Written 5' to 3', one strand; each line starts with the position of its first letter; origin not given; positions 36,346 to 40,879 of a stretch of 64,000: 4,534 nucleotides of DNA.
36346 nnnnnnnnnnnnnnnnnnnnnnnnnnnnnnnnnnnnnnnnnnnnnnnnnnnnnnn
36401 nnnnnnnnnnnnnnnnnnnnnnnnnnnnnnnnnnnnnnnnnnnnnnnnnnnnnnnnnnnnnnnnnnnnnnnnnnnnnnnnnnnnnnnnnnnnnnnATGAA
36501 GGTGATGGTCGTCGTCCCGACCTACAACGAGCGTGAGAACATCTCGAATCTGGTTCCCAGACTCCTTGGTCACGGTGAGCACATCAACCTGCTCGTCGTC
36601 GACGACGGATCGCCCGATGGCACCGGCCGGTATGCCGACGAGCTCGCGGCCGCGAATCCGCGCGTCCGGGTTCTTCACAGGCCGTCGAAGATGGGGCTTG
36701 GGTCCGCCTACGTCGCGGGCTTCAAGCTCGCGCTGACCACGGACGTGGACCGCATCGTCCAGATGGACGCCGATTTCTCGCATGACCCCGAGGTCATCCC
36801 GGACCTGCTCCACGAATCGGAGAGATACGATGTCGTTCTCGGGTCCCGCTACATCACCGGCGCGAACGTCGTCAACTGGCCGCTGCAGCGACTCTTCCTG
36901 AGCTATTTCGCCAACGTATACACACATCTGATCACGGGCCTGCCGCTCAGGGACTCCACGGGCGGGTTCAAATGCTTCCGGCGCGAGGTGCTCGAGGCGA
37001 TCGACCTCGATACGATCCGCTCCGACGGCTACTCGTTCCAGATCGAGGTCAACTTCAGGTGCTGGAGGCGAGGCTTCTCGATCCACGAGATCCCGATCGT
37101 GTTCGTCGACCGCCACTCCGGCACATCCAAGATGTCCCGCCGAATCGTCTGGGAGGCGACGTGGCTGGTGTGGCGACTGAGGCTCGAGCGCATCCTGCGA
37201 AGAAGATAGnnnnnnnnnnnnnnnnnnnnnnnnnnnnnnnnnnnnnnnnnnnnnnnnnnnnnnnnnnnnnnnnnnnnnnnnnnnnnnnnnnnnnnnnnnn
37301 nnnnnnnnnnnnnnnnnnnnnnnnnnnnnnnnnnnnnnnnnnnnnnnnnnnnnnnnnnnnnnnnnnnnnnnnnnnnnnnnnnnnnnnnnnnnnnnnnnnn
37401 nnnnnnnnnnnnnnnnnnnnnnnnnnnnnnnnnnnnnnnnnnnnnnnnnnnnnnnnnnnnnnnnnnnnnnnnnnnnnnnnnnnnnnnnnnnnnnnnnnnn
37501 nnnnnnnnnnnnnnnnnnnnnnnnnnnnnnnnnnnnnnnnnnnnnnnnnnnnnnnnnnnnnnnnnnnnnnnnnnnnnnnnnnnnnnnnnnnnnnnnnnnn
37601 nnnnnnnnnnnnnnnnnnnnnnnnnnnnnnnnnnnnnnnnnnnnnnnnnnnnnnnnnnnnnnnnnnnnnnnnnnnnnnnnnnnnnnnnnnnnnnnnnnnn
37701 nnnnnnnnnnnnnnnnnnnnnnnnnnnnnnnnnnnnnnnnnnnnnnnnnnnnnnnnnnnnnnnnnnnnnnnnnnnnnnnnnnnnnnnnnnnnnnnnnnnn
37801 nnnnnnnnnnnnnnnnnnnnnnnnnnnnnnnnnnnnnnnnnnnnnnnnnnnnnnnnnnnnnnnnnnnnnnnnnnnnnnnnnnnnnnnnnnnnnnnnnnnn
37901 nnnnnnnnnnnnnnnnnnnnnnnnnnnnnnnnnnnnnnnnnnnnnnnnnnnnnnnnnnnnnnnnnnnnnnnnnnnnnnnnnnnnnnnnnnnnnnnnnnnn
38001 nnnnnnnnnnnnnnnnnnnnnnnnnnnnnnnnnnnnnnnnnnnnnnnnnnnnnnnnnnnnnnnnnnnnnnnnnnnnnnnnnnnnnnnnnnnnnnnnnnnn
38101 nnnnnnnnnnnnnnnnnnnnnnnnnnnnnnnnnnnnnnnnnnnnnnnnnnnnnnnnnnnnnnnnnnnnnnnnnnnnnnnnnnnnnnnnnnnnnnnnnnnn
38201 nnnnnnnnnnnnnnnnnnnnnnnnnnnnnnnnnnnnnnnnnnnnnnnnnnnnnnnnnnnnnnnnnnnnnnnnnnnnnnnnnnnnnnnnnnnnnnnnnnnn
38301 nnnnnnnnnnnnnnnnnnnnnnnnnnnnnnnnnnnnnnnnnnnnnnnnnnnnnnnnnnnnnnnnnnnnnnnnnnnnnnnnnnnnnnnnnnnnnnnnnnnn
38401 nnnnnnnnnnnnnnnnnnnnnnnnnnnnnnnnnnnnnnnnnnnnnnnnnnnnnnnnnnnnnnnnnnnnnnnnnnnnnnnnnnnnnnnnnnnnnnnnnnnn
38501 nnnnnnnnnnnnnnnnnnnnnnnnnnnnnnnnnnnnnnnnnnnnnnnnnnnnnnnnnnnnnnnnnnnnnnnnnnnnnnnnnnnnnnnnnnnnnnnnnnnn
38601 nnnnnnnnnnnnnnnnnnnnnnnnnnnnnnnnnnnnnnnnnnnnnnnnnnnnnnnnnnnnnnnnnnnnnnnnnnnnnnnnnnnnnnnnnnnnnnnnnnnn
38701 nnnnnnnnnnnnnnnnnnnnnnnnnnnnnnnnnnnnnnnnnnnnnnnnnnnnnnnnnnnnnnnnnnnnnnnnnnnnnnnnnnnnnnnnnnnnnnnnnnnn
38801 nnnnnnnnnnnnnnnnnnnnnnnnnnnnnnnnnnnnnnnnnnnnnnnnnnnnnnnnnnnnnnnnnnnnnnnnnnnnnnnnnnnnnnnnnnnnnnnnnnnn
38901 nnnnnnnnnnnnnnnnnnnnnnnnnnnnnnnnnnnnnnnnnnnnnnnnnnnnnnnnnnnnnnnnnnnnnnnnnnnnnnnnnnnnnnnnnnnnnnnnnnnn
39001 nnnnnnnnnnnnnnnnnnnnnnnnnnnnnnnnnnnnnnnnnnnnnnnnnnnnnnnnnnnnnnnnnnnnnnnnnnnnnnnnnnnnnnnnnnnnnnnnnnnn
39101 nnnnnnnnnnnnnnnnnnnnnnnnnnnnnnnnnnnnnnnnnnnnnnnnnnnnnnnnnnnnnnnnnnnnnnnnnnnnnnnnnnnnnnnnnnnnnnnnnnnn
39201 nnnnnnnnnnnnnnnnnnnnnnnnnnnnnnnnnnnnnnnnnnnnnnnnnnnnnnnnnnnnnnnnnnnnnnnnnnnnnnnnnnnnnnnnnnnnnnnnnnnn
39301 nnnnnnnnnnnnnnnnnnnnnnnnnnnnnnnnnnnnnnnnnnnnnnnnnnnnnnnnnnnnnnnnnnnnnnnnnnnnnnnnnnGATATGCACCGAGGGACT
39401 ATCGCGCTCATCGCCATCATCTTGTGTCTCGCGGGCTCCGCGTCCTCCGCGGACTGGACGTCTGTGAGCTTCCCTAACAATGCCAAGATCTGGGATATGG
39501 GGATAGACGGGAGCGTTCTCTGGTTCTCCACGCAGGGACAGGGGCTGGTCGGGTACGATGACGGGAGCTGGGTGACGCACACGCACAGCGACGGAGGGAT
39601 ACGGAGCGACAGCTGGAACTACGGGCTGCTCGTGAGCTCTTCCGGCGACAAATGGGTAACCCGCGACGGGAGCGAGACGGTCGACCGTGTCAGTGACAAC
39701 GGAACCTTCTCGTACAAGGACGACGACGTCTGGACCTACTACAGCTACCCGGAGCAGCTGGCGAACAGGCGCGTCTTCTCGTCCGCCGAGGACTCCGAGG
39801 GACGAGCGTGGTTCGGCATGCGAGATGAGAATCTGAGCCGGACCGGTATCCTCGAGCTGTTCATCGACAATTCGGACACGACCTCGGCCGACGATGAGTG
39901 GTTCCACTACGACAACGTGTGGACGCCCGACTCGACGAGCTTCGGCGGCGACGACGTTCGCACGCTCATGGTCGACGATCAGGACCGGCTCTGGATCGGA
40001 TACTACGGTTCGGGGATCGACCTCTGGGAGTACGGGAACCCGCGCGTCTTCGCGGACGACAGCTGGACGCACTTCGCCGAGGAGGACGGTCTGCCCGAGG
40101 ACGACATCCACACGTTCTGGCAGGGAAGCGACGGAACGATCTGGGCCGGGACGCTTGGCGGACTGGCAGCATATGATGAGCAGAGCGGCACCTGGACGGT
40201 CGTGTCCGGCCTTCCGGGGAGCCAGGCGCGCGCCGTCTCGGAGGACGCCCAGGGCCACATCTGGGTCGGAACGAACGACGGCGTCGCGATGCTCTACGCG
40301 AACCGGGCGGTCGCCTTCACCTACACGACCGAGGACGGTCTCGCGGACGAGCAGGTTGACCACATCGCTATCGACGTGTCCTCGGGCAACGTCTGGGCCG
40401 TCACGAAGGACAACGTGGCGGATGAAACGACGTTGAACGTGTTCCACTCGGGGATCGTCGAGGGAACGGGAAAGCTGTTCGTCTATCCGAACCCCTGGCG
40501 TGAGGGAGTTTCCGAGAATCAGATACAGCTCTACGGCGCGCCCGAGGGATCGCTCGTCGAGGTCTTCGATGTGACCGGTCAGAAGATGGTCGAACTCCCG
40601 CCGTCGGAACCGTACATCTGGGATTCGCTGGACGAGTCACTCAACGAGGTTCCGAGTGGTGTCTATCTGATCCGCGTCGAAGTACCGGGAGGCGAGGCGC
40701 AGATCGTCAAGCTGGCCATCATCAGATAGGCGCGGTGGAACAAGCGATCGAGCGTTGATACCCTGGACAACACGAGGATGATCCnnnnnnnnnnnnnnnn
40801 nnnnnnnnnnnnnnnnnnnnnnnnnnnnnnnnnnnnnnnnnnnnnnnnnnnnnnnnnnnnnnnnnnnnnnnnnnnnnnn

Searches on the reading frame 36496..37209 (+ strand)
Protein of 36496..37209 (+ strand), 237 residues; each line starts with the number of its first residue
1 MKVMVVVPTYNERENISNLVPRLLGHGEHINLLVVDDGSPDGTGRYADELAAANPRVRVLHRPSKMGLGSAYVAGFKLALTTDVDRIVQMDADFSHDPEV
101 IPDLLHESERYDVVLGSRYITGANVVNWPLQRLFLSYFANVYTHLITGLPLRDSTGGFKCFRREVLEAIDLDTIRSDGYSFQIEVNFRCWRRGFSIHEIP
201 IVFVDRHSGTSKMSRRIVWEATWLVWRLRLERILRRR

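Call 5: search_protein_families(library=pfam, proteins=[window:36496-37209:+], max_evalue=0.01)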
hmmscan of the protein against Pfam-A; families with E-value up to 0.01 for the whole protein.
window:36496-37209:+ (237 aa): 2 families
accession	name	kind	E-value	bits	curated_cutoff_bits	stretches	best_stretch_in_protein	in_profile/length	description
PF00535.33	Glycos_transf_2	-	9.8e-31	107.4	23.3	1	5-169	2-167/168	Glycosyl transferase family 2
PF13641.12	Glyco_tranf_2_3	-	4e-10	40.5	27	1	3-211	3-216/230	Glycosyltransferase like family 2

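Call 38: search_protein_families(library=ncbifam, proteins=[window:36496-37209:+], max_evalue=0.01)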
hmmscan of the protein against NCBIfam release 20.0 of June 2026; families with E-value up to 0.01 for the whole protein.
window:36496-37209:+ (237 aa): 17 families
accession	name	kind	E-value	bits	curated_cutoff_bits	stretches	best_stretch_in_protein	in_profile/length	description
TIGR04182.1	glyco_TIGR04182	equivalog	2.6e-17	63.1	325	1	2-211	1-198/293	S-layer glycoprotein N-glycosyltransferase AglJ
NF047588.1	GlcsyltransPgfSStrep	equivalog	9.4e-17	61.2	500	1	1-169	1-167/308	glycosyltransferase PgfS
NF041391.1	DPhHxTase_Halo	equivalog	9.3e-16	57.4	375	1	9-210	3-190/213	dolichyl-phosphate hexose transferase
NF007986.1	PRK10714.1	equivalog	1.7e-14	53.6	529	1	2-214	7-211/316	undecaprenyl-phosphate 4-deoxy-4-formamido-L-arabinose transferase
NF058614.1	PPMAGASynPpgS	equivalog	1.3e-13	51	370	1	3-200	2-193/226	polyprenyl-phospho-N-acetylgalactosaminyl synthase PpgS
TIGR03937.1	PgaC_IcaA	equivalog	5.5e-11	42.1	422.3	1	2-99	46-141/407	poly-beta-1,6-N-acetyl-D-glucosamine synthase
TIGR03469.1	HpnB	hypoth_equivalog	3.2e-10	39.6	379.25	1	2-169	45-226/386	hopene-associated glycosyltransferase HpnB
NF045692.1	OglycostaseCruG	equivalog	5.4e-10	38.8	600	1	2-135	42-181/386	2'-O-glycosyltransferase CruG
TIGR04283.1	glyco_like_mftF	equivalog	1.4e-07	31.3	182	1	5-59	3-53/221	TIGR04283 family arsenosugar biosynthesis glycosyltransferase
TIGR03965.1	mycofact_glyco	equivalog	3.5e-07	29.5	280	1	2-119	75-190/467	mycofactocin biosynthesis glycosyltransferase MftF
NF007482.0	PRK10073.1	equivalog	2.5e-06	26.8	423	1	2-106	7-108/334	glycosyltransferase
NF041875.1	EPS_EpsD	equivalog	3.9e-06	26.5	370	1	4-117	2-115/325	exopolysaccharide biosynthesis glycosyltransferase EpsD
NF010496.0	PRK13915.1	equivalog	3.1e-05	23.2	262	1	2-105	32-139/307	glucosyl-3-phosphoglycerate synthase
NF053846.1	glyco_with_XrtP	equivalog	0.00034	19.4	520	1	5-98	45-148/440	XrtP-associated glycosyltransferase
NF047683.1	TeichurnBiosyTuaG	equivalog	0.00085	19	400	1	3-78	8-84/252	teichuronic acid biosynthesis protein TuaG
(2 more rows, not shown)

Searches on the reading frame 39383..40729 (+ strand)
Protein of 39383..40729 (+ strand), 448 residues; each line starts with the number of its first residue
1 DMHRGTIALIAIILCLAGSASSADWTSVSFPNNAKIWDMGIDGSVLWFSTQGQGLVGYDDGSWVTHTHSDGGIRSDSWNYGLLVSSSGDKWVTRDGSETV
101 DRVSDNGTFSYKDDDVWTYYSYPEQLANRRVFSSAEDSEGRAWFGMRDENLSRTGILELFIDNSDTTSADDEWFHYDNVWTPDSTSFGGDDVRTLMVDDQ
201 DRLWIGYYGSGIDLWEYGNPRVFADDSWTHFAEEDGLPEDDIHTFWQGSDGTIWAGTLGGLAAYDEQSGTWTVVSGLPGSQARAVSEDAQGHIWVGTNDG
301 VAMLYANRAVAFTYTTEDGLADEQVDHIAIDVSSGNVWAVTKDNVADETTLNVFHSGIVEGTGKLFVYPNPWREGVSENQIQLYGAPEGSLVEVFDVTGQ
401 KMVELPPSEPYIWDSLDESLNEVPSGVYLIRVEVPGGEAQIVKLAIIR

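Call 5: search_protein_families(library=pfam, proteins=[window:39383-40729:+], max_evalue=0.01)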
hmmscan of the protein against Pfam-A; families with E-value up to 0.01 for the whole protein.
window:39383-40729:+ (448 aa): 2 families
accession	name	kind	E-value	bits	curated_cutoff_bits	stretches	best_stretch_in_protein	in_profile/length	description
PF07494.17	Reg_prop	-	4.6e-16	57.3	20.4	1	276-299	1-24/24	Two component regulator propeller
PF18962.6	Por_Secre_tail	-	0.00084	20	27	1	367-439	1-69/75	Secretion system C-terminal sorting domain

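Call 38: search_protein_families(library=ncbifam, proteins=[window:39383-40729:+], max_evalue=0.01)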
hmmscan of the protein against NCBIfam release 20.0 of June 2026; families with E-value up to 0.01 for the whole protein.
window:39383-40729:+ (448 aa): 2 families
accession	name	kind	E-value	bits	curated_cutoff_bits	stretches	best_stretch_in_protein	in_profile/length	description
NF052228.1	T9SS_PorZ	equivalog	7.3e-18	64.4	260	2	320-448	631-757/757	type IX secretion system anionic LPS delivery protein PorZ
TIGR04183.1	Por_Secre_tail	domain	1.3e-08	34.7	23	1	367-444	1-69/72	T9SS type A sorting domain-containing protein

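Call 41: search_solved_structures(query=window:39383-40729:+, max_evalue=1, show_alignments=1)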
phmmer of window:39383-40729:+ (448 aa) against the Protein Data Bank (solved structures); distinct sequences matched with E-value up to 1: 7.
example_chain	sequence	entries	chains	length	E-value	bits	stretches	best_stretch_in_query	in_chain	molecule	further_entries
4a2l_A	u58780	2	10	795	8.5e-31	110.4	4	185-317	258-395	TWO-COMPONENT SYSTEM SENSOR HISTIDINE KINASE/RESPONSE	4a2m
3v9f_A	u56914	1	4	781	4.7e-30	107.9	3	190-318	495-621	Two-component system sensor histidine kinase/response regulator, hybrid (One-component sys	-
3ott_A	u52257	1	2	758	2.6e-08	36.2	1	185-282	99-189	Two-component system sensor histidine kinase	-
3va6_A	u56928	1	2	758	2.6e-08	36.2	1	185-282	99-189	Two-component system sensor histidine kinase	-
2z2p_A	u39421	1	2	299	0.08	14.8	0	34-110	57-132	Virginiamycin B lyase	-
2z2n_A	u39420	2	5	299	0.091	14.6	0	42-110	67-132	virginiamycin B lyase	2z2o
8glk_D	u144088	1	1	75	0.17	13.8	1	366-436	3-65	Endonuclease I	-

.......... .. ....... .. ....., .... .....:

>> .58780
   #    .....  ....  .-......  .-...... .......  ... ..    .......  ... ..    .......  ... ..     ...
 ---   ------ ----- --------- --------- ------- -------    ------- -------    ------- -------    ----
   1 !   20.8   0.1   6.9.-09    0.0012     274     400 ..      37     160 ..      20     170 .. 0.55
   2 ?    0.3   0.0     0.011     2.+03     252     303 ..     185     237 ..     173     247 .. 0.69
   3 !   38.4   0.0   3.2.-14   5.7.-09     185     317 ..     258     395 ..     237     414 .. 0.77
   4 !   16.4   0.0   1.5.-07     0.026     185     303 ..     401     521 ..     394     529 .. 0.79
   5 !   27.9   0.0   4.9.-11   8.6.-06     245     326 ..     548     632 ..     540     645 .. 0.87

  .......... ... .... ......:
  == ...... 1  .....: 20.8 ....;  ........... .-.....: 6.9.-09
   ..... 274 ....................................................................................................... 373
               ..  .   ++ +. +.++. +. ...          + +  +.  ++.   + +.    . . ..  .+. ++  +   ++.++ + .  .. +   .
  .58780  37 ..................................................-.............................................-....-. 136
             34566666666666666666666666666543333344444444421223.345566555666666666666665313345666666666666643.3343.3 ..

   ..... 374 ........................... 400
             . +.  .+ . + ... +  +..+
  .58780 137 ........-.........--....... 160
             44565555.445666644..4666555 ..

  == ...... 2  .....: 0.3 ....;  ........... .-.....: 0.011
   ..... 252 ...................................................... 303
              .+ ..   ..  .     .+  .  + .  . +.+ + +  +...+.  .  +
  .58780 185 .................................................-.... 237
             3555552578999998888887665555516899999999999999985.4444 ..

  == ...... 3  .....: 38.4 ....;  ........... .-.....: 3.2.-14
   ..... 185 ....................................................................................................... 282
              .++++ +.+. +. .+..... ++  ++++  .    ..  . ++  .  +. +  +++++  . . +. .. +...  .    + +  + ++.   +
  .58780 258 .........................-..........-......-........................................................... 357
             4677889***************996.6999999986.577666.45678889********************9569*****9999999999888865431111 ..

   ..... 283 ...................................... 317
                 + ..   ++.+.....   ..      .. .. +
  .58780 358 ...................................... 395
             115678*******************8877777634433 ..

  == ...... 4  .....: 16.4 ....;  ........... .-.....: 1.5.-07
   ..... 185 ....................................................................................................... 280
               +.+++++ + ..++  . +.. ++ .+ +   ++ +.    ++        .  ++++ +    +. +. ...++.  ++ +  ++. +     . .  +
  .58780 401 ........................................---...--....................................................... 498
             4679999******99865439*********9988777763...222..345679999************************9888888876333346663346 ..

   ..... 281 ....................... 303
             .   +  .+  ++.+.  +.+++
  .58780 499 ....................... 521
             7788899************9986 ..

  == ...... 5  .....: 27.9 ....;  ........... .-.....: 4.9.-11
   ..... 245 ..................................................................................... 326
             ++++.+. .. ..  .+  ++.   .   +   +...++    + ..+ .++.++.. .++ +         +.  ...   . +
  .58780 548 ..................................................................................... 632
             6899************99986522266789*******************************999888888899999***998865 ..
